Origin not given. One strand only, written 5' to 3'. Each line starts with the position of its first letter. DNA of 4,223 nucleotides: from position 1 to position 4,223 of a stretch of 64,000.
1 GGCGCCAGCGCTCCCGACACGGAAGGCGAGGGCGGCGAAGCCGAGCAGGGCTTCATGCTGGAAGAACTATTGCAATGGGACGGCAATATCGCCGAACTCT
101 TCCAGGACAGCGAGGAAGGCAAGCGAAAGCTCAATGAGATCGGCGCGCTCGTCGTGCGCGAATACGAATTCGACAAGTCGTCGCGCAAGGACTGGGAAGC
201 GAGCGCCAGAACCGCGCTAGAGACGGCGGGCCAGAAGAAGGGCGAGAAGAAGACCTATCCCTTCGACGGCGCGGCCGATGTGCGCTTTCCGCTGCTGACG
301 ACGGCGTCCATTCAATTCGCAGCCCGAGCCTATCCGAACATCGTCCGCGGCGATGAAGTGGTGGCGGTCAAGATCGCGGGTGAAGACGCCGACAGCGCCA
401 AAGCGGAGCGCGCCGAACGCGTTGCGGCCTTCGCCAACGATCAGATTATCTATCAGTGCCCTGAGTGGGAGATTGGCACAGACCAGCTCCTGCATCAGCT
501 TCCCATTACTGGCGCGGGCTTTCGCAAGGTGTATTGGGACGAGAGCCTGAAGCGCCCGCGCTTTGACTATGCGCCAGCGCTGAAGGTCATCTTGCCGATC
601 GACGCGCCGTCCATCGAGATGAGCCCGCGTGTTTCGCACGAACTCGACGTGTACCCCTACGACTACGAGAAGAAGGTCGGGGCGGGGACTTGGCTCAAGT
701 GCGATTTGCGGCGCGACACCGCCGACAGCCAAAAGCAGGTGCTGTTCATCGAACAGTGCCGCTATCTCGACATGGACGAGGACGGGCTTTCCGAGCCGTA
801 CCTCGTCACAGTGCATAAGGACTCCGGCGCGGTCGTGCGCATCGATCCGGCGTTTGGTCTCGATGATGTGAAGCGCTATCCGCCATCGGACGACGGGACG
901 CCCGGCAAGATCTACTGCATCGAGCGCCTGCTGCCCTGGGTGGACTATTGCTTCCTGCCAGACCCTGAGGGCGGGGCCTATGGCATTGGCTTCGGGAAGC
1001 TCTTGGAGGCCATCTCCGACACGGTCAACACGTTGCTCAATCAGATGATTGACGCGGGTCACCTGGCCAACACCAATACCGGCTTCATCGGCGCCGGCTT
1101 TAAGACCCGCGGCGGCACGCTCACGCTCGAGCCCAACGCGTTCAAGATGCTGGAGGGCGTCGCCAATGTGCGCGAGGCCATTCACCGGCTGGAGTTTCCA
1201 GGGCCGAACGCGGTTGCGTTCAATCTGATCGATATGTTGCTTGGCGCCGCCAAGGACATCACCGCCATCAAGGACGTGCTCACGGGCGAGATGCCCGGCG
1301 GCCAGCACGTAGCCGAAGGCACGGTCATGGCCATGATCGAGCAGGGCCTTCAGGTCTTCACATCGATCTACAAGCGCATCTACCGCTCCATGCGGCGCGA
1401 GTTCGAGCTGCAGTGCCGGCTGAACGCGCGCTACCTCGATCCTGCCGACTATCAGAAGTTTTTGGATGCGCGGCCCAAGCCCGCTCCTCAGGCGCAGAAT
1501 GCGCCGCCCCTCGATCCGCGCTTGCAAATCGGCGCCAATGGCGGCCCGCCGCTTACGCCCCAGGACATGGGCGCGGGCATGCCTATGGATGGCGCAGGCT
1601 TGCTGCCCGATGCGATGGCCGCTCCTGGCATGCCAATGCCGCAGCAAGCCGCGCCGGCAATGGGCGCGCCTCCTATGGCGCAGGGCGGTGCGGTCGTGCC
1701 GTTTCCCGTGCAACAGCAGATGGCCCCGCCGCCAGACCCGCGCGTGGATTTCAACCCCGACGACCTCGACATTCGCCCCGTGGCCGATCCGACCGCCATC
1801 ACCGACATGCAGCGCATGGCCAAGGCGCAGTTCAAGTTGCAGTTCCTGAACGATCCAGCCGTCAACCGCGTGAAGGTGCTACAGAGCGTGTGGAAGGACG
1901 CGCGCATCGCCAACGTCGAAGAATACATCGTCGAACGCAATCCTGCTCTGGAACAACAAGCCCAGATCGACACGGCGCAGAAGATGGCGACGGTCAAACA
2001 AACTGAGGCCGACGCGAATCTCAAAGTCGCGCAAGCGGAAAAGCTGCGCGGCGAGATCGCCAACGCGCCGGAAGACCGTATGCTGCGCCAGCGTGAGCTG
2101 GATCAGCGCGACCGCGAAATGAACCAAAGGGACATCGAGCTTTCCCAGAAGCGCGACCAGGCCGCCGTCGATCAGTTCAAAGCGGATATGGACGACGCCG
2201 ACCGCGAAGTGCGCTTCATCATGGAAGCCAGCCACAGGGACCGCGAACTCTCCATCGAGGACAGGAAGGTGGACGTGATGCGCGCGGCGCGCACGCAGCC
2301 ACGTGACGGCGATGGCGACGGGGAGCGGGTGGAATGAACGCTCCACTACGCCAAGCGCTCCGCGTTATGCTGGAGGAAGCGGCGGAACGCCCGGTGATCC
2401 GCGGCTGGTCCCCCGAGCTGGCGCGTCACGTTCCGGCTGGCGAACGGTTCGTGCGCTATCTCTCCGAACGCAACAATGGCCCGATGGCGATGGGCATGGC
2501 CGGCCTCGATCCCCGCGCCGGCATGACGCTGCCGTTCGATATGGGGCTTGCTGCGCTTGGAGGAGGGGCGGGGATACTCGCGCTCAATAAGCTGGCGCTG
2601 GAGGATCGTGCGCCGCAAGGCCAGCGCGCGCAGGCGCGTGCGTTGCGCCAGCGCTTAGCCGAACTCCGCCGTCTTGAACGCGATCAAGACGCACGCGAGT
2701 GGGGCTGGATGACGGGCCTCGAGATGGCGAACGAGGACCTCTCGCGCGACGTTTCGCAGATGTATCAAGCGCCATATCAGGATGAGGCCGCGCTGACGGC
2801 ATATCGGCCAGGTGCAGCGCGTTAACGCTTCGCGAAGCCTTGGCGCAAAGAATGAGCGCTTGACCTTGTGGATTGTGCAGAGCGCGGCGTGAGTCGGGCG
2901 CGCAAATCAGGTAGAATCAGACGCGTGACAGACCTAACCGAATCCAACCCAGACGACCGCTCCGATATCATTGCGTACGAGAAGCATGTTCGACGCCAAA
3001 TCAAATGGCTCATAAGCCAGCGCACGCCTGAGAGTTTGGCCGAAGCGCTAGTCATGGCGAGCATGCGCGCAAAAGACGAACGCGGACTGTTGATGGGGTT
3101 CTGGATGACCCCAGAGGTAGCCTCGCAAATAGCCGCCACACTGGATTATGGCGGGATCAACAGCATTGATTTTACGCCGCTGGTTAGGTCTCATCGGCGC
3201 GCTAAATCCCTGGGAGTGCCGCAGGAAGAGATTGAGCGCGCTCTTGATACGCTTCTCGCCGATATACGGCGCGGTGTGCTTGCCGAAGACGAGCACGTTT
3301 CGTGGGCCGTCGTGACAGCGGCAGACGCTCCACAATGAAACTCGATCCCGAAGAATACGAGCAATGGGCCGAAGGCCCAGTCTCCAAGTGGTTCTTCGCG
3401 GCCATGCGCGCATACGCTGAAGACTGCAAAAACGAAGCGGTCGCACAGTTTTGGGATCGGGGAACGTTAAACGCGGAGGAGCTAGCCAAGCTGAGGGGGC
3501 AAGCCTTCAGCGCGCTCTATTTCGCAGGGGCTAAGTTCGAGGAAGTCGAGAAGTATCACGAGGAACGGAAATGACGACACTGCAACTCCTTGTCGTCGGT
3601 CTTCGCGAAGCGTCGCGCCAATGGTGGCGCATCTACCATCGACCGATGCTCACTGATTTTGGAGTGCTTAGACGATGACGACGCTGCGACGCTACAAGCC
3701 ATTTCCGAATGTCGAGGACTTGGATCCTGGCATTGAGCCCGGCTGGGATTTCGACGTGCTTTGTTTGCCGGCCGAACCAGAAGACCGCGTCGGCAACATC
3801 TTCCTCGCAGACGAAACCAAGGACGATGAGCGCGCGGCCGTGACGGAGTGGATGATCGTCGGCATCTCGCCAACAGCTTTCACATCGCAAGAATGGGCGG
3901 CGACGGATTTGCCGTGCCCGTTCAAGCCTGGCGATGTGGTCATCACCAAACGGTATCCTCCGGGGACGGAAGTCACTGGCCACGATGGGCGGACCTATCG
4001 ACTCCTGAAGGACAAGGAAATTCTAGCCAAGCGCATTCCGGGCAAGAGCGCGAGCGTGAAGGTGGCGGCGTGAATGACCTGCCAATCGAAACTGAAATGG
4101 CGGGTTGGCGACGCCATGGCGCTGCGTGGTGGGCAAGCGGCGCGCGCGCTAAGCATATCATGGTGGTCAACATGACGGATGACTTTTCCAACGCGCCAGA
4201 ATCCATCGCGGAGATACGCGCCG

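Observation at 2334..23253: A short LR(R/Q/E)AL helix recurs at the termini of seven virion-module ORFs, conserved as peptide rather than as DNA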

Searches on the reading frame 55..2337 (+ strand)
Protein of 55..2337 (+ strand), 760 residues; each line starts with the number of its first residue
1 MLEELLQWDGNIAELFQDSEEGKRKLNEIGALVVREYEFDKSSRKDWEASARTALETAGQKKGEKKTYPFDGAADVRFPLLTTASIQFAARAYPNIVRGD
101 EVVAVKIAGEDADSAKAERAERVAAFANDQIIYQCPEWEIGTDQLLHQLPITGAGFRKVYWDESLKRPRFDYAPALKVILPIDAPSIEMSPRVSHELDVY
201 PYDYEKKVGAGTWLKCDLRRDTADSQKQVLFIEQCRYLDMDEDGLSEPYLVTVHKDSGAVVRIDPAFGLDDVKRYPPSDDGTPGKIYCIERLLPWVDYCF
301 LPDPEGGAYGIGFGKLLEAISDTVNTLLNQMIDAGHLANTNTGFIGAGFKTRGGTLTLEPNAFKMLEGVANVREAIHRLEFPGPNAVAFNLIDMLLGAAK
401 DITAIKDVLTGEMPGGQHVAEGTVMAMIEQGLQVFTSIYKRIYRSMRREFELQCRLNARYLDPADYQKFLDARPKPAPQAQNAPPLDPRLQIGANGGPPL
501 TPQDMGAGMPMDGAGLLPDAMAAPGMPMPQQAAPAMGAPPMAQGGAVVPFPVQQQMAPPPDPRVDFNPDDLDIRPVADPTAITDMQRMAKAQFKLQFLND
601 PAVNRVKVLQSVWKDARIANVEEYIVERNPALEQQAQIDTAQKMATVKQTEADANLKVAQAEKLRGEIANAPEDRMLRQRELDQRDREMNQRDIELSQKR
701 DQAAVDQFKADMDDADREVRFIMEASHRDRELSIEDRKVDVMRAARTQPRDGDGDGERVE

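Call 6: search_protein_families(library=pfam, proteins=[window:55-2337:+], max_evalue=0.01)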
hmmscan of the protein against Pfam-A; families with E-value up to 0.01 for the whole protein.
window:55-2337:+ (760 aa): 1 family
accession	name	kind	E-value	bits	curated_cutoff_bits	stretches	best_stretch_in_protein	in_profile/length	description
PF05262.16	Borrelia_P83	-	0.0066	15.4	33.6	1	621-736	219-336/489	Borrelia P83/100 protein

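Call 7: search_protein_families(library=phrogs, proteins=[window:55-2337:+], max_evalue=0.001)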
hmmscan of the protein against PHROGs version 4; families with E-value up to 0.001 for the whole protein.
window:55-2337:+ (760 aa): 1 family
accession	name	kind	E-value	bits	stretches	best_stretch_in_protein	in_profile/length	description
phrog_1216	-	head and packaging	9.8e-19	68.3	1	220-462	290-514/714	portal protein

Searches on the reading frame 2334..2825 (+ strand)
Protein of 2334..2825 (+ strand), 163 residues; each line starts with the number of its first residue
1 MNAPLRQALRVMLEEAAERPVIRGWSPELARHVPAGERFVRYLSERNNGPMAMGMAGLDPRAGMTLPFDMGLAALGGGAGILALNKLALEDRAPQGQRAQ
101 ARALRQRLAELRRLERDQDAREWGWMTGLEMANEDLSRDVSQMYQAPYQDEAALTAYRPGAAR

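Call 6: search_protein_families(library=pfam, proteins=[window:2334-2825:+], max_evalue=0.01)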
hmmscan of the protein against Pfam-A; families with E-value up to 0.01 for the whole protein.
window:2334-2825:+ (163 aa): 0 families

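Call 7: search_protein_families(library=phrogs, proteins=[window:2334-2825:+], max_evalue=0.001)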
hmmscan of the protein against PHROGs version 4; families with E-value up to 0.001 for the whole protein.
window:2334-2825:+ (163 aa): 0 families

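Call 37: search_protein_families(library=ncbifam, proteins=[window:2334-2825:+], max_evalue=0.01)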
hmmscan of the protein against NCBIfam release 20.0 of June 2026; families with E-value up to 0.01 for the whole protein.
window:2334-2825:+ (163 aa): 0 families

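Call 60: find_homologous_proteins(query=window:2334-2825:+, max_evalue=0.001)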
Query window:2334-2825:+ (163 aa): 2 proteins with E <= 0.001 among 1328 candidates.
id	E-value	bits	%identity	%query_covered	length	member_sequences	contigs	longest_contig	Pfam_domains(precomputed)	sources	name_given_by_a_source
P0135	9.3e-99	346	100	100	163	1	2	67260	-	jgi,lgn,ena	-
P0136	4.4e-46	175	70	76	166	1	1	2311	-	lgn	-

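Call 63: find_encoding_contigs(protein=P0136, flank=3000, max_places=2)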
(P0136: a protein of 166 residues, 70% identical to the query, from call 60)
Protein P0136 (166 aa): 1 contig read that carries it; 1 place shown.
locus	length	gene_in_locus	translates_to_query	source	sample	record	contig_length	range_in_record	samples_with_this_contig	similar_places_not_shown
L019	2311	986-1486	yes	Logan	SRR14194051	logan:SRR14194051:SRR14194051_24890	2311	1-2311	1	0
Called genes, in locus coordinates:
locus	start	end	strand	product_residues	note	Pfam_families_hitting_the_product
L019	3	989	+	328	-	?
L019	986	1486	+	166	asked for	-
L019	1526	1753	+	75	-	-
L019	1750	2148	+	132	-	PF00166:Cpn10 (weak)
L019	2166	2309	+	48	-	?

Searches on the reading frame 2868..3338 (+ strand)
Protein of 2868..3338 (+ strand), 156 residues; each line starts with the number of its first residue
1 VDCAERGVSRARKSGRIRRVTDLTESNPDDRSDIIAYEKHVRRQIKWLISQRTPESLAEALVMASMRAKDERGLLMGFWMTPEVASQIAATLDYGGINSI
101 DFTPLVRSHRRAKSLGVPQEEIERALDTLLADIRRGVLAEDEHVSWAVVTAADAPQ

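Call 8: search_protein_families(library=phrogs, proteins=[window:2868-3338:+], max_evalue=0.001)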
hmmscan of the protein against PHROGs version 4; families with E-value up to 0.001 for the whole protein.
window:2868-3338:+ (156 aa): 0 families

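Call 9: search_protein_families(library=pfam, proteins=[window:2868-3338:+], max_evalue=0.01)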
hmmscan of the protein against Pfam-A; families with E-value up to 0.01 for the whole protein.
window:2868-3338:+ (156 aa): 0 families

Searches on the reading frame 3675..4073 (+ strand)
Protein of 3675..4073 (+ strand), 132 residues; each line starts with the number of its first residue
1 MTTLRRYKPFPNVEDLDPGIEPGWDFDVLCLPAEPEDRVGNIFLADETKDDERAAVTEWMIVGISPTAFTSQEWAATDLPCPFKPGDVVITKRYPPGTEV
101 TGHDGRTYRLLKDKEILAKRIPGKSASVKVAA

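Call 8: search_protein_families(library=phrogs, proteins=[window:3675-4073:+], max_evalue=0.001)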
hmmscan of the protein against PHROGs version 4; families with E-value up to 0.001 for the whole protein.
window:3675-4073:+ (132 aa): 1 family
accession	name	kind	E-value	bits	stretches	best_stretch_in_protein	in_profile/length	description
phrog_3188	-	other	3.6e-07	30.9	1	36-119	19-93/96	co-chaperonin GroES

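Call 9: search_protein_families(library=pfam, proteins=[window:3675-4073:+], max_evalue=0.01)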
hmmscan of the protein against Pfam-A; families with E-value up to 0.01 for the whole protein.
window:3675-4073:+ (132 aa): 1 family
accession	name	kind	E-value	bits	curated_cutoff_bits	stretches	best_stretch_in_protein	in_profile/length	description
PF00166.26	Cpn10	-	8.6e-05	22.9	21.1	1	34-119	16-92/93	Chaperonin 10 Kd subunit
